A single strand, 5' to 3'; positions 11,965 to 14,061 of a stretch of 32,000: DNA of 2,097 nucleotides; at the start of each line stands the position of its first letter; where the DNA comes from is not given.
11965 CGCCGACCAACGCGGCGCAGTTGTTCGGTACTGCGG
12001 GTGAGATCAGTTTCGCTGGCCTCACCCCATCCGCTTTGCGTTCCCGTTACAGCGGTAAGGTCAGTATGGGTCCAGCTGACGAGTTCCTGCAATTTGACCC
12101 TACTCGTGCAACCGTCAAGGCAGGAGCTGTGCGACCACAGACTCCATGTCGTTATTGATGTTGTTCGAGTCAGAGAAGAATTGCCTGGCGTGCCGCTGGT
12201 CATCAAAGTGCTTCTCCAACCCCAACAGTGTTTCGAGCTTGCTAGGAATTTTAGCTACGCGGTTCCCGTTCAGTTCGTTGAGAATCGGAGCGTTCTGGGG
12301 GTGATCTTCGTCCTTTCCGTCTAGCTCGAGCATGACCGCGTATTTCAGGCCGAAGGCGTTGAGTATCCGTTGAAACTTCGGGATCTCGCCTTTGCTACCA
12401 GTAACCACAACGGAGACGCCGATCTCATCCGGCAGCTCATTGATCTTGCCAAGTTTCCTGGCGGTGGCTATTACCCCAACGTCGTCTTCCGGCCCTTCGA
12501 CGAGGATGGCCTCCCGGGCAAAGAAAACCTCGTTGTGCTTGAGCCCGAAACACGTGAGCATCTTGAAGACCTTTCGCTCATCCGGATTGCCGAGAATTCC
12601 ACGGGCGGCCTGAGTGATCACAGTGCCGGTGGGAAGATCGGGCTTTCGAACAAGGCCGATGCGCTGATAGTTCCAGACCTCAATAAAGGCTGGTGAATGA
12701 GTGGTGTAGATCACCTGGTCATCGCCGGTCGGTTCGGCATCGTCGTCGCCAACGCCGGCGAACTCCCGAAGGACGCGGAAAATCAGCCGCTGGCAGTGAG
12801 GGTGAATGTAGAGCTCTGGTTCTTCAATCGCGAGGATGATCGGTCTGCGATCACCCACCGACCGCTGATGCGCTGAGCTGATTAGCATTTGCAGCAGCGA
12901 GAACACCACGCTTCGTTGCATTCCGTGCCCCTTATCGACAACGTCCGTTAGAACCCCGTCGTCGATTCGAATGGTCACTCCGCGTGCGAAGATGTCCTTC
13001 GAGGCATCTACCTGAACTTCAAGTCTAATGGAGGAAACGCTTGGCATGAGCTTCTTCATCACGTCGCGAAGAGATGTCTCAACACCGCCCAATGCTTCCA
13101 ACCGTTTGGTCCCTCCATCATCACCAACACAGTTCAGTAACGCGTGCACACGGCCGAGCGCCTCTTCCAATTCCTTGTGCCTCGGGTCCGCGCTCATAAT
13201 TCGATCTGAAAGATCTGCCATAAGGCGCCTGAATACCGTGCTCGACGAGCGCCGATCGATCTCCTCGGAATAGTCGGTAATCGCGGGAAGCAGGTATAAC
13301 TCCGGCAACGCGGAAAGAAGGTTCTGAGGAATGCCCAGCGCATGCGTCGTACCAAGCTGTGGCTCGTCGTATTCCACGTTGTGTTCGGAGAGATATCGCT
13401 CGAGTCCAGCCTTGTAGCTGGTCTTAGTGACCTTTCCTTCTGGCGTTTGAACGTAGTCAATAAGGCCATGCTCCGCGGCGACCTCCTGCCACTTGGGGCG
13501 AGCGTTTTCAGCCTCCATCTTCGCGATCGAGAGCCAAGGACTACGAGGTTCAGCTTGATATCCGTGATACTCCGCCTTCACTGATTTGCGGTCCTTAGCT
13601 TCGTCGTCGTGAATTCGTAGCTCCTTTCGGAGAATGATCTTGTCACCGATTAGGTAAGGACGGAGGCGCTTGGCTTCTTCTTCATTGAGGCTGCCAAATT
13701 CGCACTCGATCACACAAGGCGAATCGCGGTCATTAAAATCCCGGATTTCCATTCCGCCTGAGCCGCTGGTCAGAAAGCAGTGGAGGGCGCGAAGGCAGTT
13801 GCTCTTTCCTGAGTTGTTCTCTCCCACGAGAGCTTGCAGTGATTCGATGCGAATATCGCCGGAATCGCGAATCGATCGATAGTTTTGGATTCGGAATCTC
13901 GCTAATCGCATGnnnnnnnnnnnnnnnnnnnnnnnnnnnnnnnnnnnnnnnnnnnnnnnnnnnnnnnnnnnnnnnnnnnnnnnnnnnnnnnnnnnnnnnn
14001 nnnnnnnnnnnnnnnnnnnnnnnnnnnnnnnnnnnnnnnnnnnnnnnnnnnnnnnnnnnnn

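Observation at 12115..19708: Shango-like TerB / ATPase / helicase triad extended by a translationally coupled OLD-family nuclease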

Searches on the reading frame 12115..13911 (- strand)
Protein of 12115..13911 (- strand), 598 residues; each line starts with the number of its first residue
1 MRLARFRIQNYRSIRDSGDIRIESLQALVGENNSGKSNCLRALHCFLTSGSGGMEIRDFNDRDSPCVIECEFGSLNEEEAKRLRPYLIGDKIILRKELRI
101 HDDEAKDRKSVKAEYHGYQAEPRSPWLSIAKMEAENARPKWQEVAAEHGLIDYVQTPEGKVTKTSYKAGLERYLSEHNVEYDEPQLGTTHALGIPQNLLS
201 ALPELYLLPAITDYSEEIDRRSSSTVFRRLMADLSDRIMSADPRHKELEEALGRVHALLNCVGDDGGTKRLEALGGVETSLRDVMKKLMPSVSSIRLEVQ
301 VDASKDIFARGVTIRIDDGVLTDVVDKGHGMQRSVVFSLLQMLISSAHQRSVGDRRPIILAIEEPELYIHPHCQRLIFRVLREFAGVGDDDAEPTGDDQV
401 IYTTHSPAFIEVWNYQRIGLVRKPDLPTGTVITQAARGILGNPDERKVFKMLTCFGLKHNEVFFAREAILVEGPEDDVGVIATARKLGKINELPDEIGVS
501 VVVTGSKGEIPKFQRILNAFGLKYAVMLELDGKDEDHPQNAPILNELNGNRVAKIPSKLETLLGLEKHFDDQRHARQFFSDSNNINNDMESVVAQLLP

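Call 3: search_protein_families(library=pfam, proteins=[window:12115-13911:-], max_evalue=0.01)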
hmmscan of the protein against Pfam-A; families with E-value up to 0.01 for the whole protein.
window:12115-13911:- (598 aa): 6 families
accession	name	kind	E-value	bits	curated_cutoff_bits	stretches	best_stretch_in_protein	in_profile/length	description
PF13175.12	AAA_15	-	9.7e-31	108.1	32.1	1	1-410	1-374/374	AAA ATPase domain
PF13304.12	AAA_21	-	2e-15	58.1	27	1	350-410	259-303/304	AAA domain, putative AbiEii toxin, Type IV TA system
PF20469.4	OLD-like_TOPRIM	-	3.3e-11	44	23.2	1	463-531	1-67/67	Overcoming lysogenization defect protein-like, TOPRIM domain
PF11398.14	DUF2813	-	7.8e-08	32.5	21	1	1-49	1-48/372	Protein of unknown function (DUF2813)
PF02463.25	SMC_N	-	0.00016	21.6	40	1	3-47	2-48/220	RecF/RecN/SMC N terminal domain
PF13476.12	AAA_23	-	0.0025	18.9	27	1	7-56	3-52/201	AAA domain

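Call 4: search_protein_families(library=padloc, proteins=[window:12115-13911:-], max_evalue=0.01)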
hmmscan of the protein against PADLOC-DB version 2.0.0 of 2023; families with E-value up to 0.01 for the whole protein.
window:12115-13911:- (598 aa): 102 families (the best 25 are shown)
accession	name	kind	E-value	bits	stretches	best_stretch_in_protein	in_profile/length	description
PDLC02358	Old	-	2.1e-65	219.7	2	190-538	127-455/578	Old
PDLC02979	AriA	-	6.7e-37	126.2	1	1-410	1-373/373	-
PDLC00070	GajA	-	1.2e-32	111.4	2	205-560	153-471/596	AAA ATPase domain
PDLC00085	GajA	-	6.5e-26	89.2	2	294-540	194-450/580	AAA ATPase domain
PDLC00075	GajA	-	1.9e-23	80.8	2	296-532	217-420/536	AAA ATPase domain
PDLC00062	GajA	-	6.8e-23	78.9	3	322-432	268-367/639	AAA ATPase domain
PDLC00096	GajA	-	1.4e-22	78.2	2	357-517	289-434/630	AAA ATPase domain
PDLC00067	GajA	-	3.5e-21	73.3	2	271-533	216-462/604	AAA ATPase domain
PDLC00094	GajA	-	7.7e-21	72.2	2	316-541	260-464/569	AAA ATPase domain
PDLC00086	GajA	-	2.8e-20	70.7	2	327-546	282-475/600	AAA ATPase domain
PDLC00093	GajA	-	1.2e-19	68.5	2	355-537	379-562/736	AAA ATPase domain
PDLC00095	GajA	-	2.5e-19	67.3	2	335-534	370-572/752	AAA ATPase domain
PDLC00065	GajA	-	4.4e-19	66.7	2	293-540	268-514/670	AAA ATPase domain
PDLC00099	GajA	-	1e-18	65.6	2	1-91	1-100/626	AAA ATPase domain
PDLC00071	GajA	-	1.3e-18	65.2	2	360-504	277-408/588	AAA ATPase domain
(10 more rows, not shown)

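Call 13: find_homologous_proteins(query=window:12115-13911:-, max_evalue=1e-10)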
Query window:12115-13911:- (598 aa): 643 proteins with E <= 1e-10 among 8000 candidates; the best 120 are listed.
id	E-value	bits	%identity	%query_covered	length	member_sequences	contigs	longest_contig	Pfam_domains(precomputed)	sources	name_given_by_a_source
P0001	0.0e+0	1351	100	100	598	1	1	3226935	PF20469.5,PF11398.15,PF13175.13,PF13304.13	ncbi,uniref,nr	ncbi:ATP-dependent nuclease [Peristeroidobacter agariperforans]|uniref:ATP-dependent nuclease n=1 Ta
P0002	0.0e+0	1138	83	100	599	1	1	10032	PF20469.5,PF11398.15,PF13175.13,PF13304.13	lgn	-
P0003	0.0e+0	1137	83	100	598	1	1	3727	PF20469.5,PF11398.15,PF13175.13,PF13304.13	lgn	-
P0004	0.0e+0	1112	82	100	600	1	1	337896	PF20469.5,PF11398.15,PF13175.13,PF02463.26,PF13304.13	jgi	jgi:putative ATP-dependent endonuclease of OLD family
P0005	0.0e+0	1103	81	100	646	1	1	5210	PF20469.5,PF13175.13,PF13304.13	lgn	-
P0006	0.0e+0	1102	82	100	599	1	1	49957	PF20469.5,PF11398.15,PF13175.13,PF02463.26,PF13304.13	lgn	-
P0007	0.0e+0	1100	81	99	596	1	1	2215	PF20469.5,PF11398.15,PF13175.13,PF13304.13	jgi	jgi:hypothetical protein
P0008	0.0e+0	1089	80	100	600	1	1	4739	PF20469.5,PF11398.15,PF13175.13,PF13304.13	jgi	jgi:putative ATP-dependent endonuclease of the OLD family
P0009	0.0e+0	1084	79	100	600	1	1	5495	PF20469.5,PF11398.15,PF13175.13,PF13304.13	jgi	jgi:hypothetical protein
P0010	0.0e+0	1080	79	100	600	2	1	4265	PF20469.5,PF11398.15,PF13175.13,PF13304.13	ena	-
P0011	0.0e+0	1068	78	100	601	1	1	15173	PF20469.5,PF11398.15,PF13175.13,PF13304.13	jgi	jgi:putative ATP-dependent endonuclease of the OLD family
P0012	0.0e+0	1061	77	100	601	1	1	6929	PF20469.5,PF11398.15,PF13175.13,PF13304.13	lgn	-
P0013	0.0e+0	1056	77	100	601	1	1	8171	PF20469.5,PF11398.15,PF13175.13,PF13304.13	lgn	-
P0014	0.0e+0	1052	77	100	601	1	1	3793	PF20469.5,PF11398.15,PF13175.13,PF13304.13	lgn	-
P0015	0.0e+0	1050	77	100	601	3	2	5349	PF20469.5,PF11398.15,PF13175.13,PF13476.13,PF02463.26,PF13304.13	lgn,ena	-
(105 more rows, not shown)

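Call 16: find_related_loci(query=A1, collection=genome_contigs, flank=10000)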
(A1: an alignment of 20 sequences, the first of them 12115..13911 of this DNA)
Query A1 (598 aa) in genome_contigs; peptide patterns used: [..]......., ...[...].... (x = any residue, [..] = any of these).
600 stretches matched a pattern (row limit reached: there are more); 488 encode a relative of the query (tblastn E <= 1e-3); the best 80 are kept; 80 distinct loci.
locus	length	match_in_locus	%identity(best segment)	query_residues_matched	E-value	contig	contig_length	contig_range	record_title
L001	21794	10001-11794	63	1-598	0e+0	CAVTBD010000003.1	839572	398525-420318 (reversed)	MAG: uncultured Alphaproteobacteria bacterium isolate MFD02416.bin.1.43 genome assembly, contig: contig_27254, whole gen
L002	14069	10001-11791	62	1-598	0e+0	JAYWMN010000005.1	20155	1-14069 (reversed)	MAG: Nitrospirota bacterium isolate DY50_MC03_BIN197 k141_197986, whole genome shotgun sequence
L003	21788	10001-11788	62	1-598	0e+0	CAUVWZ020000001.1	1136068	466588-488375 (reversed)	MAG: Terriglobia bacterium isolate 02aa0e04-dc5f-4f23-8dbf-c6fe603d8365 genome assembly, contig: contig_1, whole genome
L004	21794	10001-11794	57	1-598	0e+0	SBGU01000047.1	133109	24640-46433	MAG: Alphaproteobacteria bacterium isolate M2405 scaffold_24_1, whole genome shotgun sequence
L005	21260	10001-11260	76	1-419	0e+0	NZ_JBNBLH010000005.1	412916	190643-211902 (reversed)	Roseobacter sp. EG26 NODE_5_length_412916_cov_73.044144, whole genome shotgun sequence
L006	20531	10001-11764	50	1-597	0e+0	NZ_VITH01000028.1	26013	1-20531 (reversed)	Azospirillum brasilense strain BR 11650 Ga0314197_128, whole genome shotgun sequence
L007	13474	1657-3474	50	1-597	0e+0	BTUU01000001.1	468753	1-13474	MAG: Planctomycetota bacterium AMX-MBFR-47 DNA, sequence01, whole genome shotgun sequence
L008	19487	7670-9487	47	1-597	2e-177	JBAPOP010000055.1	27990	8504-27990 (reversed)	MAG: Candidatus Acidiferrales bacterium isolate MFD03399_ilm_asm_bin39 k127_88493, whole genome shotgun sequence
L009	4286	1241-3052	47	1-597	0e+0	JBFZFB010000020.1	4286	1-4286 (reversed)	MAG: Lentisphaerota bacterium isolate PPR_0604 PPR_0604.fa_k121_696417, whole genome shotgun sequence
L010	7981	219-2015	43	1-597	6e-175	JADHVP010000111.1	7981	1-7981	MAG: Ignavibacteria bacterium isolate BS750m-G4 BS-750m-C18125, whole genome shotgun sequence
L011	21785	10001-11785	45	1-597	5e-170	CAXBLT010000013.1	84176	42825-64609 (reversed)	MAG TPA_asm: uncultured Gammaproteobacteria bacterium isolate ERR2762121_binner13_Refined_69 genome assembly, contig: ER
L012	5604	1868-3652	45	1-597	1e-172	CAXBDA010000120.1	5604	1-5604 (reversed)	MAG TPA_asm: uncultured Oleiphilus sp. isolate ERR2762116_binner12_Refined_69 genome assembly, contig: ERZ3422114.18754,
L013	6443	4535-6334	45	1-597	8e-164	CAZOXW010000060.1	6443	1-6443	MAG TPA_asm: uncultured Bacteriovorax sp. isolate SRP342105_co2_231 genome assembly, contig: NODE_13631_length_6443_cov_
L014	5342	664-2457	44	1-593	7e-165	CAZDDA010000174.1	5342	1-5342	MAG TPA_asm: uncultured Thermotogae bacterium isolate binchicken_co334_192 genome assembly, contig: NODE_31204_length_53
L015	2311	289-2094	43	1-597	3e-171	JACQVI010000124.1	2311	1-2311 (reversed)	MAG: Ignavibacteriae bacterium isolate NC_groundwater_1459_Ag_S-0.65um_45_22 S_p65_S5_coassembly_k141_2400890, whole gen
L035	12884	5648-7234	27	1-536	2e-50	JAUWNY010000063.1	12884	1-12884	MAG: Methanophagales archaeon isolate CSMAG_2436 CSMAG_2436_k141_2647_length_12884_cov_77.0000, whole genome shotgun seq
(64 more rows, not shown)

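Call 19: find_encoding_contigs(protein=P0004, flank=10000, max_places=2)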
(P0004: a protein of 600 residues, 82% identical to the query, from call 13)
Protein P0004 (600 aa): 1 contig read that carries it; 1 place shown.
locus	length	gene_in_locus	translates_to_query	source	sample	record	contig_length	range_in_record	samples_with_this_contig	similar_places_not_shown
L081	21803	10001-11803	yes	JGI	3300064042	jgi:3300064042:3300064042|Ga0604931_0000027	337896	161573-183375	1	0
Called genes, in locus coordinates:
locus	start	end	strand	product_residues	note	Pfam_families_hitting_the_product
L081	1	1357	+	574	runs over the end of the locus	PF02771:Acyl-CoA_dh_N, PF02770:Acyl-CoA_dh_M, PF00441:Acyl-CoA_dh_1, PF08028:Acyl-CoA_dh_2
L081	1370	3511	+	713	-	PF00378:ECH_1, PF16113:ECH_2, PF02737:3HCDH_N, PF00725:3HCDH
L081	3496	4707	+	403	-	PF02515:CoA_transf_3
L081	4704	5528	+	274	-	PF13452:FAS1_DH_region (faint), PF27832:Htd2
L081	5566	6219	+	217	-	PF03807:F420_oxidored, PF05368:NmrA (weak)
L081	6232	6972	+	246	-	PF01996:F420_ligase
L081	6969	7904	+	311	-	PF01933:CofD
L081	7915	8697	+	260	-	PF03328:HpcH_HpaI, PF15617:C-C_Bond_Lyase (faint)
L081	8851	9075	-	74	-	PF12728:HTH_17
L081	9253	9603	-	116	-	PF02195:ParB_N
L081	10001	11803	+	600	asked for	PF02463:SMC_N (faint), PF11398:DUF2813 (faint), PF13175:AAA_15, PF13304:AAA_21, PF20469:OLD-like_TOPRIM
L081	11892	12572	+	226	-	-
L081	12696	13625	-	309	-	PF00126:HTH_1, PF03466:LysR_substrate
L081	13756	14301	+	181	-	-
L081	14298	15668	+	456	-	PF07690:MFS_1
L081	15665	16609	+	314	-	PF01738:DLH (weak)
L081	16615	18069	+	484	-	PF00144:Beta-lactamase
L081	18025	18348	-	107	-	-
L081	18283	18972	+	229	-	PF01965:DJ-1_PfpI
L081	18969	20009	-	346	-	PF01965:DJ-1_PfpI, PF00165:HTH_AraC (weak), PF12833:HTH_18, PF00165:HTH_AraC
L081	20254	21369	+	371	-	PF01965:DJ-1_PfpI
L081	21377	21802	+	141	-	-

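Call 20: find_encoding_contigs(protein=P0006, flank=10000, max_places=2)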
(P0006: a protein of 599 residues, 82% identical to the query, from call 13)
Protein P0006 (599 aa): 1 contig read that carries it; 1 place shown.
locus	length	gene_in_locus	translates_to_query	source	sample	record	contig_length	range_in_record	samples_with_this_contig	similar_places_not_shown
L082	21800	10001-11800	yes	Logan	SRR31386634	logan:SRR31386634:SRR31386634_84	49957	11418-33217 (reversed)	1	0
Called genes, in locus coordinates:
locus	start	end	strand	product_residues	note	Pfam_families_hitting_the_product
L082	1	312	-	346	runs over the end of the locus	PF05048:NosD (faint), PF13229:Beta_helix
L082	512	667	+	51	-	-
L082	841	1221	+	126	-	-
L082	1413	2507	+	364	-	PF00082:Peptidase_S8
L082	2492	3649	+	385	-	PF00082:Peptidase_S8, PF04151:PPC (faint)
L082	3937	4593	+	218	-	PF06035:Peptidase_C93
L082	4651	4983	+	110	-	-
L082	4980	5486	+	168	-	-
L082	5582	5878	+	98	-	-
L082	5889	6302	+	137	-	PF00186:DHFR_1 (weak)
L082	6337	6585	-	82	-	-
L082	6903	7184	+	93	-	PF04248:NTP_transf_9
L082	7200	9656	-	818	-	PF00999:Na_H_Exchanger, PF00027:cNMP_binding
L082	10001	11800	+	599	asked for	PF02463:SMC_N (weak), PF11398:DUF2813 (faint), PF13175:AAA_15, PF13304:AAA_21, PF13175:AAA_15, PF20469:OLD-like_TOPRIM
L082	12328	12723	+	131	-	-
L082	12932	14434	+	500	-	PF03330:DPBB_1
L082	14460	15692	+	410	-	PF00768:Peptidase_S11, PF07943:PBP5_C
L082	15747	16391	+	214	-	PF13521:AAA_28 (weak), PF02223:Thymidylate_kin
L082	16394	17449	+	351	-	PF13177:DNA_pol3_delta2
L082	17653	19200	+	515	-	PF00133:tRNA-synt_1, PF01406:tRNA-synt_1e (faint), PF01921:tRNA-synt_1f (faint), PF09334:tRNA-synt_1g, PF00133:tRNA-synt_1, PF19303:Anticodon_3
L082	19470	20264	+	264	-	PF01026:TatD_DNase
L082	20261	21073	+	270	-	PF00753:Lactamase_B, PF23023:Anti-Pycsar_Apyc1 (weak), PF12706:Lactamase_B_2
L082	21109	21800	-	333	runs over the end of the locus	PF09084:NMT1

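Call 21: find_encoding_contigs(protein=P0002, flank=10000, max_places=2)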
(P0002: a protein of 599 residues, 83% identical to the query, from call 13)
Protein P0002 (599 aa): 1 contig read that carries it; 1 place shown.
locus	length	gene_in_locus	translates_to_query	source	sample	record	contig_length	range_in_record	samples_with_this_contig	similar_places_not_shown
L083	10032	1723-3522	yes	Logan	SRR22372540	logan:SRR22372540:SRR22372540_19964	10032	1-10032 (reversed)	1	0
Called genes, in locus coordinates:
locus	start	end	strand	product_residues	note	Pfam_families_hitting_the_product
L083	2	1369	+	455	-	?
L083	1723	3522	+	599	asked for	PF11398:DUF2813 (faint), PF13175:AAA_15, PF13304:AAA_21, PF20469:OLD-like_TOPRIM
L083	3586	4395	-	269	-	PF09195:Endonuc-BglII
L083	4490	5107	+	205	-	PF09195:Endonuc-BglII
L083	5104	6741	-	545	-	PF00145:DNA_methylase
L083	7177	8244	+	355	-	PF01548:DEDD_Tnp_IS110, PF02371:Transposase_20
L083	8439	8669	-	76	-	-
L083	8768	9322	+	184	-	-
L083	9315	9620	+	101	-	PF08281:Sigma70_r4_2, PF04545:Sigma70_r4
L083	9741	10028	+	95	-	-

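Call 36: search_solved_structures(query=window:12115-13911:-, max_evalue=0.001)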
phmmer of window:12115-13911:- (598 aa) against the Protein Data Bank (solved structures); distinct sequences matched with E-value up to 0.001: 1.
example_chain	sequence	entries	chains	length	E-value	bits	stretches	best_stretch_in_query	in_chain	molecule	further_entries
6p74_A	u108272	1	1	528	1.2e-20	76.9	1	350-531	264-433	Putative ATP-dependent endonuclease of the OLD family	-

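Call 49: search_protein_families(library=ncbifam, proteins=[window:12115-13911:-], max_evalue=0.001)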
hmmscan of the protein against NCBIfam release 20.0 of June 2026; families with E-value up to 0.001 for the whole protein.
window:12115-13911:- (598 aa): 4 families
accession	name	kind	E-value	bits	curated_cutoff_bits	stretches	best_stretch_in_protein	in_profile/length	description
NF038234.1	retron_eff_Eco8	equivalog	3.8e-11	42.3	250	1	1-48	1-48/679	retron Eco8 family effector endonuclease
NF047739.1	antiphage_MADS3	equivalog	9.5e-06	25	420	0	5-41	4-39/427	methylation-associated defense system AAA family ATPase MAD3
TIGR00611.2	recf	equivalog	0.00031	20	172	1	4-51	2-49/339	DNA replication/repair protein RecF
NF010680.0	PRK14079.1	equivalog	0.00059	18.9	386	1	1-48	1-48/349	recombination protein F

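Call 65: search_dna_similar(query=window:12115-13911:-, collection=phages, mode=protein, max_rows=12)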
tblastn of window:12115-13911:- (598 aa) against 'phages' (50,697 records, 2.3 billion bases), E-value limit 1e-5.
Records with a match: 9; places in all: 9; records where one place covers at least 80% of the query: 2.
Best place of each record, by identity: <60% 9.
By first word of the organism name: Bacteriophage 4; Burkholderia 2; Rhizobium 2; Vibrio 1.
By host as written in the record: Burkholderia cenocepacia strain C6433 2; Escherichia coli 2; - 2; Vibrio parahaemolyticus MAVP-71 1; Rhizobium phaseoli Y3_1 1; Rhizobium phaseoli Y3_56 1.
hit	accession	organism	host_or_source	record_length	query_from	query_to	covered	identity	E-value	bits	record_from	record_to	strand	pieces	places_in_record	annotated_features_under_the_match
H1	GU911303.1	Burkholderia phage KS5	Burkholderia cenocepacia strain C6433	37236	9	541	89%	24.8%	3e-21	104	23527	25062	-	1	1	28: gp28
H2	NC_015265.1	Burkholderia phage KS5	Burkholderia cenocepacia strain C6433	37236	9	541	89%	24.8%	3e-21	104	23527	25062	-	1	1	28: ATP-dependent endonuclease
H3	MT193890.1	Vibrio phage vB_Vipa71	Vibrio parahaemolyticus MAVP-71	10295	30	487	77%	23.1%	1e-16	90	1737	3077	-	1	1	ATP-dependent endonuclease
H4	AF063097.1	Bacteriophage P2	Escherichia coli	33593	267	531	44%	25.1%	5e-14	82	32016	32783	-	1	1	old: Old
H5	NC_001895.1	Bacteriophage P2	Escherichia coli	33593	267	531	44%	25.1%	5e-14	82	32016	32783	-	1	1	old: AAA family ATPase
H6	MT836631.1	Bacteriophage sp.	human fecal samples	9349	249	488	40%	27.1%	9e-13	77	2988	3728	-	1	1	record has no annotation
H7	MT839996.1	Bacteriophage sp.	human fecal samples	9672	359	531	29%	30.1%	3e-6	56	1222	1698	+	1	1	record has no annotation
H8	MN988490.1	Rhizobium phage RHph_Y3_1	Rhizobium phaseoli Y3_1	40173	327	485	27%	31.3%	5e-8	62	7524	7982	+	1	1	putative ATP-dependent endonuclease protein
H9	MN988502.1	Rhizobium phage RHph_Y3_56_1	Rhizobium phaseoli Y3_56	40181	327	485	27%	31.3%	5e-8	62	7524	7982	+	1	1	putative ATP-dependent endonuclease protein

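Call 66: search_dna_similar(query=window:12115-13911:-, collection=plasmids, mode=protein, max_rows=15)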
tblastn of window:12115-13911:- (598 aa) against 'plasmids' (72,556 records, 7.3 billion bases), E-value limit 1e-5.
Records with a match: 157; places in all: 160; records where one place covers at least 80% of the query: 14.
Best place of each record, by identity: 60-80% 1; <60% 156.
By first word of the organism name: Klebsiella 39; Rhizobium 9; Streptomyces 7; Ralstonia 7; Bacillus 7; Raoultella 6; Rhodococcus 5; Mesorhizobium 4; Acinetobacter 4; Paenibacillus 4; and 50 more.
By predicted mobility (MOB-suite, as given by PLSDB): conjugative 65; non-mobilizable 64; mobilizable 28.
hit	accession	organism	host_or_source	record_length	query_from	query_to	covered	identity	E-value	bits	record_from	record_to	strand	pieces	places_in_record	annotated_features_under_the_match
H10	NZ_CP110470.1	Rhodococcus opacus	cell culture,Soil contaminated by oil ...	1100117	1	532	89%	28.2%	3e-35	149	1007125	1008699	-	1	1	record has no annotation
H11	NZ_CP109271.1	Streptomyces albidoflavus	-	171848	1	531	89%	26.5%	2e-29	131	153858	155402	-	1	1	AAA family ATPase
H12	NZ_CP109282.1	Streptomyces albidoflavus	-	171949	1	531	89%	26.5%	2e-29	131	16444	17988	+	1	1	AAA family ATPase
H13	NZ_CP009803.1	Streptomyces sp. FR-008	Protoplast breeding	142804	1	531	89%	26.5%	3e-29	131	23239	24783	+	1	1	AAA family ATPase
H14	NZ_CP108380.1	Streptomyces albidoflavus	-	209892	1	531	89%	26.5%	3e-29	131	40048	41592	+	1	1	AAA family ATPase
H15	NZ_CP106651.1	Streptomyces sp. GBA 94-10 4N24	Phakellia ventilabrum,sponge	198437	1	531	89%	26.5%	4e-29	131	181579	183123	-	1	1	AAA family ATPase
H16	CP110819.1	Streptomyces sp. GBA 94-10 4N24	pure culture,lab strain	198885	1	531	89%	26.5%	4e-29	131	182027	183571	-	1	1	hypothetical protein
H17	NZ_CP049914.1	Vibrio sp. HDW18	Anodonta arcaeformis,single bacterial ...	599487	1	581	97%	24.0%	1e-20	104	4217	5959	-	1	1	AAA family ATPase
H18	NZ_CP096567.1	Rhodococcus qingshengii JCM 15477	sandy loam,soil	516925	1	535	89%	25.9%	2e-16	91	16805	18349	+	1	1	ATP-dependent endonuclease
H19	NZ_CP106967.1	Haloferax alexandrinus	-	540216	1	536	90%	25.2%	5e-28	127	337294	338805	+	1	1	AAA family ATPase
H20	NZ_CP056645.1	Citrobacter freundii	culture,Freshwater sample from ...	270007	9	527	87%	25.1%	1e-17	95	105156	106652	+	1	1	ATP-dependent endonuclease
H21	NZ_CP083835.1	Enterobacter asburiae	Homo sapiens,sputum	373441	9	527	87%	25.1%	1e-17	95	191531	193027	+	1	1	ATP-dependent endonuclease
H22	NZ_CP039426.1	Citricoccus sp. SGAir0253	whole organism,air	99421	1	531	89%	24.1%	3e-19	100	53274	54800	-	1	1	ATP-dependent endonuclease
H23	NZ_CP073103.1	Exiguobacterium alkaliphilum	cell culture,soil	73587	27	545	87%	24.6%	4e-23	112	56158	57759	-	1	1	AAA family ATPase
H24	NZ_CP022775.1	Ralstonia solanacearum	Solanum tuberosum,single cell,Potato ...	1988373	10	476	78%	24.1%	5e-16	90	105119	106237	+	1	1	none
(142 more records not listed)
